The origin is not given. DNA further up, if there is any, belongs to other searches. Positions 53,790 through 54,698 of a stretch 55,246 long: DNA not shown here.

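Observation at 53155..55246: Terminal accessory island after the lysis cassette: Q/N-rich, Gly/Cys-rich membrane and stand-alone BclA-CTD-like proteins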

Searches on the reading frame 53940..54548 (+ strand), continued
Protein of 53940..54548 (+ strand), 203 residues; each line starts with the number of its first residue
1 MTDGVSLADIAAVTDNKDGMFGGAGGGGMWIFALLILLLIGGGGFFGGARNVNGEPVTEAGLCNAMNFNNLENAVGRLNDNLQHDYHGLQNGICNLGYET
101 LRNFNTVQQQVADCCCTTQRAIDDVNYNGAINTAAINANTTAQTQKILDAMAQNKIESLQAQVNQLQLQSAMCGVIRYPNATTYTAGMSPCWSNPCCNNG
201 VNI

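Call 77: search_protein_families(library=pfam, max_evalue=0.001, proteins=[L027:133-2379:+, L027:2375-3205:+, L027:3183-4751:+, L027:4447-5271:+, L027:7565-8524:+, L027:8527-8880:+, L027:8938-9591:+, L027:9584-10102:+, L027:11529-11921:+, L027:4183-4440:+])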
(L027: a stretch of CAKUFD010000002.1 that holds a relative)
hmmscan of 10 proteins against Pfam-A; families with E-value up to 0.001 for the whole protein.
L027:133-2379:+ (749 aa): 1 family
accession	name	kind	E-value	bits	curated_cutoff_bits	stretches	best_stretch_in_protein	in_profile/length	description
PF04513.17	Baculo_PEP_C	-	8.9e-07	29.5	38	0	400-503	30-122/140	Baculovirus polyhedron envelope protein, PEP, C terminus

L027:2375-3205:+ (277 aa): 0 families

L027:3183-4751:+ (523 aa): 0 families

L027:4447-5271:+ (275 aa): 0 families

L027:7565-8524:+ (320 aa): 0 families

L027:8527-8880:+ (118 aa): 0 families

L027:8938-9591:+ (218 aa): 0 families

L027:9584-10102:+ (173 aa): 0 families

L027:11529-11921:+ (131 aa): 0 families

L027:4183-4440:+ (86 aa): 0 families

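Call 82: search_solved_structures(query=A2, max_evalue=1, show_alignments=1)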
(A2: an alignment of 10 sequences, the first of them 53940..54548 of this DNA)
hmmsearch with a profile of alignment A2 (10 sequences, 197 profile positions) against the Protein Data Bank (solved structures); distinct sequences matched with E-value up to 1: 1.
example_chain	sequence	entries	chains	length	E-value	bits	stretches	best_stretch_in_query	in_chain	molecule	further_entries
8usn_K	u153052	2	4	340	0.81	12.4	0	63-132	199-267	Polymerase cofactor VP35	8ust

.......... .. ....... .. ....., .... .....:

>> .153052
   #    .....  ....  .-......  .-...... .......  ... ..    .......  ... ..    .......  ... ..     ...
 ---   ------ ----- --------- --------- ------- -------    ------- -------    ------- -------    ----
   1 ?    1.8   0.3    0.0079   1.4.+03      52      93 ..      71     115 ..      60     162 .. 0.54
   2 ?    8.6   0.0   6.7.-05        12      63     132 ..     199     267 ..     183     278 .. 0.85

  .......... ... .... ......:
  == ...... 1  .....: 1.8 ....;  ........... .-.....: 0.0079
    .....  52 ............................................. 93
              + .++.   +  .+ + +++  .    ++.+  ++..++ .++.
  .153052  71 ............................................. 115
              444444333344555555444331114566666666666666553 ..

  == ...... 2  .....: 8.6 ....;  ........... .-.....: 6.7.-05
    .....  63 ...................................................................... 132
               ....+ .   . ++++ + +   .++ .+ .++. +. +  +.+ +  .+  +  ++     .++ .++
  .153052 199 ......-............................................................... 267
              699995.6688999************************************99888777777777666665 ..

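Call 83: search_solved_structures(query=A4, max_evalue=1, show_alignments=1)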
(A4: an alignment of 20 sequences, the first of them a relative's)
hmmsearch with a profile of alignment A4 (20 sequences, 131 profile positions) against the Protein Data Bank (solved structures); distinct sequences matched with E-value up to 1: 0.
